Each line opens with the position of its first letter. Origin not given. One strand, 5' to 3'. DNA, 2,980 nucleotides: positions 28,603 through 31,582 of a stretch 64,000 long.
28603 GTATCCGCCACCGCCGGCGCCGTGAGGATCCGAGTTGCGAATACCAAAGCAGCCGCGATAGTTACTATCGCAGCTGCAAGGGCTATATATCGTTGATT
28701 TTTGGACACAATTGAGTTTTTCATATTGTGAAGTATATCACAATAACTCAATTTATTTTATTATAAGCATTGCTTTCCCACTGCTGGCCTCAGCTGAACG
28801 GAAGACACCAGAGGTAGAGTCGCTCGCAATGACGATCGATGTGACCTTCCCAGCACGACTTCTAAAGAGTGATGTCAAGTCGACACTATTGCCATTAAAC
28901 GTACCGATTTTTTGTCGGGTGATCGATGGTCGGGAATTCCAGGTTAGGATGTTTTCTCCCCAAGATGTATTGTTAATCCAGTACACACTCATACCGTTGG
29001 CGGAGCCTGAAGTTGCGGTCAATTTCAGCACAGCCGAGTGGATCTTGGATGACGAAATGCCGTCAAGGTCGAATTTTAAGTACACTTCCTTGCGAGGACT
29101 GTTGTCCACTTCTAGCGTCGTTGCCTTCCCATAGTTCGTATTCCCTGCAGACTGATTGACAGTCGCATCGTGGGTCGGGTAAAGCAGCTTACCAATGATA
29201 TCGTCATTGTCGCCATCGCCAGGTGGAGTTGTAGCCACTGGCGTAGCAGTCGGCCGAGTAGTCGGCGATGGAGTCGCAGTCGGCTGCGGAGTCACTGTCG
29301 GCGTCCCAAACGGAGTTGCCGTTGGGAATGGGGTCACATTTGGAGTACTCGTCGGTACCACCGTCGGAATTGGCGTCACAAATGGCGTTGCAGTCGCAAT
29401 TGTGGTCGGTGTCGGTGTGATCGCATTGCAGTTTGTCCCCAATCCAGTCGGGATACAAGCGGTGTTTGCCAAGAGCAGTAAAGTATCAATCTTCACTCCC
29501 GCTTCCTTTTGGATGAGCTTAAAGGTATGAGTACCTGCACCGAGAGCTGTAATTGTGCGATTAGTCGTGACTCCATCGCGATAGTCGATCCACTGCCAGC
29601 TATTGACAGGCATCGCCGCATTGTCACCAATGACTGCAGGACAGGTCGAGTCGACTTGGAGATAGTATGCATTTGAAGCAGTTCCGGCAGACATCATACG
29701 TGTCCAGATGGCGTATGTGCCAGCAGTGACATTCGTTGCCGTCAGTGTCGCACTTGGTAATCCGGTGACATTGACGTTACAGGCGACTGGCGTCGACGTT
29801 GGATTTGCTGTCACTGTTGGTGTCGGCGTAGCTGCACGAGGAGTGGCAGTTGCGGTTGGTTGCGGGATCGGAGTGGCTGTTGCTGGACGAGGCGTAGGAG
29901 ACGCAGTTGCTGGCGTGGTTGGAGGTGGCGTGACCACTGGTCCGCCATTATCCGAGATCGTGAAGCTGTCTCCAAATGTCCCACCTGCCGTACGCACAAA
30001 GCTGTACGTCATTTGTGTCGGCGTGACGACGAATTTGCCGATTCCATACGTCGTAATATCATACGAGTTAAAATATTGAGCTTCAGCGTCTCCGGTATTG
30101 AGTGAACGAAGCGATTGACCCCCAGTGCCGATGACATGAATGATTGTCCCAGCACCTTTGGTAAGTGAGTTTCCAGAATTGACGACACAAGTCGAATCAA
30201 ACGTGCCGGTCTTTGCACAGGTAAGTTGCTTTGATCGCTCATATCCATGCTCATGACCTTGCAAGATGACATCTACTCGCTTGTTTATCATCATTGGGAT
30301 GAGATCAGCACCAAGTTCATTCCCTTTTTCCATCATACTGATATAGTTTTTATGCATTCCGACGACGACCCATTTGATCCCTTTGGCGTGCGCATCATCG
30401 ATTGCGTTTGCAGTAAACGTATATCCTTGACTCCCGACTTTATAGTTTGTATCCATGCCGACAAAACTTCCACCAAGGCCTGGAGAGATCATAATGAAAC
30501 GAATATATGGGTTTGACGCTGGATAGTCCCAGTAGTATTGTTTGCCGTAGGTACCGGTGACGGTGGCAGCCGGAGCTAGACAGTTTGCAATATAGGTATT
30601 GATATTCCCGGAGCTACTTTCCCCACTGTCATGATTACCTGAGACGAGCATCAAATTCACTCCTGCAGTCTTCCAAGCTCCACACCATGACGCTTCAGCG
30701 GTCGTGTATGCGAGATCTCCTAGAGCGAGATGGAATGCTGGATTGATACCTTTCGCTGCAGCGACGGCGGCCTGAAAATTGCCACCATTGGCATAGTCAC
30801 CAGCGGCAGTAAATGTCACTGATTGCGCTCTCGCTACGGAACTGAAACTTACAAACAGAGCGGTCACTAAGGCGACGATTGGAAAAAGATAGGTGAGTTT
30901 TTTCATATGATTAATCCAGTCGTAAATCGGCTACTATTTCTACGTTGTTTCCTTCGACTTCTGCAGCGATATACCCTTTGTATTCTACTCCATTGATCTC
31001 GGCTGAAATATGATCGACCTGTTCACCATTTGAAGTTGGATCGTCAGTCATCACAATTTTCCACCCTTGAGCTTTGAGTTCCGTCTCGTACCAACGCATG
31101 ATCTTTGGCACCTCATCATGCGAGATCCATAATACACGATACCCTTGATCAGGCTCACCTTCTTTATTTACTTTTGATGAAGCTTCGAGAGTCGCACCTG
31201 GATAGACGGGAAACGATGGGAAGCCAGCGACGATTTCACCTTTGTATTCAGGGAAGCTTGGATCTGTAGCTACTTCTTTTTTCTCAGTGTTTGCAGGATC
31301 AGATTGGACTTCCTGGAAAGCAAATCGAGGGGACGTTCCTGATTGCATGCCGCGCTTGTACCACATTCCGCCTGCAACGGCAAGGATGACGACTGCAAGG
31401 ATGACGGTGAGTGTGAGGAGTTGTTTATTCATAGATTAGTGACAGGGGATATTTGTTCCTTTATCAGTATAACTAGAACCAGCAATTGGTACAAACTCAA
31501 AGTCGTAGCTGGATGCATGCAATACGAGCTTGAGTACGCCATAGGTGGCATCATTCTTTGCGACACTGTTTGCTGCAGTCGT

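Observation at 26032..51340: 25-kb single-strand array of secreted hydrolase and adhesin megaproteins, with a sixfold expansion of purple-acid-phosphatase-like metallophosphatase domains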

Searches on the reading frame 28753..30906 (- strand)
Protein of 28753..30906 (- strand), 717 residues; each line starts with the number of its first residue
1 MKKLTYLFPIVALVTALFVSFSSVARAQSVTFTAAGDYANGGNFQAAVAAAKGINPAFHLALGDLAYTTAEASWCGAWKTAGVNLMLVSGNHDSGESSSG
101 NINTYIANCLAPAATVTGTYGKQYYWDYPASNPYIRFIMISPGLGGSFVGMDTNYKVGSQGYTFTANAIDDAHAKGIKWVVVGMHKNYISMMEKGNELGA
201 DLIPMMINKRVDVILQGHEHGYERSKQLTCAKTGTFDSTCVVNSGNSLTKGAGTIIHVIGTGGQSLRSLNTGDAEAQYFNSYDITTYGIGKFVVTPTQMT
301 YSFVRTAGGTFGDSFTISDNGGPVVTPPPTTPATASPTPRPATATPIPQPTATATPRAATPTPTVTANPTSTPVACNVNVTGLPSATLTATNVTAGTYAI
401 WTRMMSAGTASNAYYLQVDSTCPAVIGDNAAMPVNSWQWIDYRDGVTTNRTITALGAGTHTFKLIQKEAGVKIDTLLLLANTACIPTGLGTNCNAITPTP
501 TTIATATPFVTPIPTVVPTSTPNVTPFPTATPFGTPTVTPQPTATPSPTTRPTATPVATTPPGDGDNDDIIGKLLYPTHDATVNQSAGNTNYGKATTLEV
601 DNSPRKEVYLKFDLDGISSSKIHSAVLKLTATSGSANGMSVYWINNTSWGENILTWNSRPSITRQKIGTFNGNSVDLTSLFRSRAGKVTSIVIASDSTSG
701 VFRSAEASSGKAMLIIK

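Call 3: search_protein_families(library=pfam, proteins=[window:28753-30906:-], max_evalue=0.01)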
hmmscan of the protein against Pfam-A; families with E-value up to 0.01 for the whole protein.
window:28753-30906:- (717 aa): 3 families
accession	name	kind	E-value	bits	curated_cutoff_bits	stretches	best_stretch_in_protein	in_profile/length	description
PF24517.2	CBM96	-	2e-24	86.7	26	1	575-716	5-162/164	Carbohydrate-binding module family 96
PF00149.33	Metallophos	-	1.3e-06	29.5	21.5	1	35-222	6-191/191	Calcineurin-like phosphoesterase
PF14008.11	Metallophos_C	-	2.9e-05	25.1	23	1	258-314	6-63/63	Iron/zinc purple acid phosphatase-like protein C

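Call 33: search_protein_families(library=ncbifam, proteins=[window:28753-30906:-], max_evalue=0.01)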
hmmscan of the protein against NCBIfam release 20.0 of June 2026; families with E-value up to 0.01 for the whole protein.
window:28753-30906:- (717 aa): 1 family
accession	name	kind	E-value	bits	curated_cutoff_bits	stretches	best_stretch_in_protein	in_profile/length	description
NF033679.1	DNRLRE_dom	domain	2.9e-18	66.5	34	1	580-716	2-163/164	DNRLRE domain-containing protein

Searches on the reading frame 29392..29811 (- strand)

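Call 16: search_protein_families(library=pfam, proteins=[window:29392-29811:-], max_evalue=1)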
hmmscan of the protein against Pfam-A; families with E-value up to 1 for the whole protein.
seq(140 aa): 1 family
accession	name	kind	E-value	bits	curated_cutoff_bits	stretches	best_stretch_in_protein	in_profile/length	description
PF17829.7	GH115_C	-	0.085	13.1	24.1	1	33-115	75-160/172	Glycosyl hydrolase family 115 C-terminal domain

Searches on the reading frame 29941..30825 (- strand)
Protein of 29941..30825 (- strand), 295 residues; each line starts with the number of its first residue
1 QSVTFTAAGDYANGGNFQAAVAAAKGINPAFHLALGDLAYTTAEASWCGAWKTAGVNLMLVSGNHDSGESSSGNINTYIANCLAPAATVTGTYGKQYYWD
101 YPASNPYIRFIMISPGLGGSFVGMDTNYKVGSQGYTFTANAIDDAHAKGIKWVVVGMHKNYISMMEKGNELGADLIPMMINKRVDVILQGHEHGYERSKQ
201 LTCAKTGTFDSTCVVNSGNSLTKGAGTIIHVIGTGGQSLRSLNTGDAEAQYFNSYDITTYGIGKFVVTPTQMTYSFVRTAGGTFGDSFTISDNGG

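Call 14: search_solved_structures(query=window:29941-30825:-, max_evalue=1, show_alignments=1)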
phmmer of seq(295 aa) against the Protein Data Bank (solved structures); distinct sequences matched with E-value up to 1: 8.
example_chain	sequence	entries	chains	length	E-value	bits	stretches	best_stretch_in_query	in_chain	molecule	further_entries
1xzw_A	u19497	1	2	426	1.3e-05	28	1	135-282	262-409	purple acid phosphatase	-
1kbp_A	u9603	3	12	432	0.00023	23.9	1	127-265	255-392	PURPLE ACID PHOSPHATASE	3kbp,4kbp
2qfp_A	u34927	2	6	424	0.0007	22.3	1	127-213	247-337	Purple acid phosphatase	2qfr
4dhl_A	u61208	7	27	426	0.0007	22.3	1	127-213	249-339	Purple acid phosphatase | Fe(3+)-Zn(2+) purple acid phosphatase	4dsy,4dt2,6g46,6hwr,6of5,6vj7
8brn_A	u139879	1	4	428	0.00071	22.3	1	127-213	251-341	Fe(3+)-Zn(2+) purple acid phosphatase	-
6hwr_D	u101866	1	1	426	0.00077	22.1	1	127-213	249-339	Fe(3+)-Zn(2+) purple acid phosphatase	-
6ofd_A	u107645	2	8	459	0.00089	21.9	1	127-213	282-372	Fe(3+)-Zn(2+) purple acid phosphatase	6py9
3zk4_A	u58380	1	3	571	0.0033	20.1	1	55-291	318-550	DIPHOSPHONUCLEOTIDE PHOSPHATASE 1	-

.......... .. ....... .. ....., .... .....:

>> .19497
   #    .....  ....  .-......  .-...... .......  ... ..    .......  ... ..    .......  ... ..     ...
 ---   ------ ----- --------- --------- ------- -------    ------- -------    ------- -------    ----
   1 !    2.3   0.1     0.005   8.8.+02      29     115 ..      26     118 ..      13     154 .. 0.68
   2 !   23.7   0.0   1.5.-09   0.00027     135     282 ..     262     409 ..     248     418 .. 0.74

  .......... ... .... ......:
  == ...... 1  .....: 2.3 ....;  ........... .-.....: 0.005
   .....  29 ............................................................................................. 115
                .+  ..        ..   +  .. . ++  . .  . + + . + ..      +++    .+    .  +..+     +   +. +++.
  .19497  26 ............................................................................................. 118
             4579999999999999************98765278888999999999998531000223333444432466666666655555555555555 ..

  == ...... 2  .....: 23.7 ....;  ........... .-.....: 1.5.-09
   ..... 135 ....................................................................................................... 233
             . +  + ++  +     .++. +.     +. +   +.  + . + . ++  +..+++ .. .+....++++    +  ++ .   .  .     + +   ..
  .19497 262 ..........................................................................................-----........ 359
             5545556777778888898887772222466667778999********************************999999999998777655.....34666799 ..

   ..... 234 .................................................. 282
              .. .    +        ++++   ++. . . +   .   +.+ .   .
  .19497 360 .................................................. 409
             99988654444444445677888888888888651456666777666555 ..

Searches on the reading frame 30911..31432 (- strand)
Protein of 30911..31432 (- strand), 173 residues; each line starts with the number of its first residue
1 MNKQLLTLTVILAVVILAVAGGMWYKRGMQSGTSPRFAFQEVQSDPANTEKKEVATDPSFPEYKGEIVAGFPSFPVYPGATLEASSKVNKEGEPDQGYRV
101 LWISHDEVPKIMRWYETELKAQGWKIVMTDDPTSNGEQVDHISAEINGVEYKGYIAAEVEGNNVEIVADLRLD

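Call 3: search_protein_families(library=pfam, proteins=[window:30911-31432:-], max_evalue=0.01)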
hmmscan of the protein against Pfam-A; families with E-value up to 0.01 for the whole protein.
window:30911-31432:- (173 aa): 0 families

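Call 16: search_protein_families(library=pfam, proteins=[window:30911-31432:-], max_evalue=1)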
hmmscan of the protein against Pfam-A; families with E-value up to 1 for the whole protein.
window:30911-31432:- (173 aa): 0 families

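Call 33: search_protein_families(library=ncbifam, proteins=[window:30911-31432:-], max_evalue=0.01)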
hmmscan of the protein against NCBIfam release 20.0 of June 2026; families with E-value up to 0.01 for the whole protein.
window:30911-31432:- (173 aa): 0 families
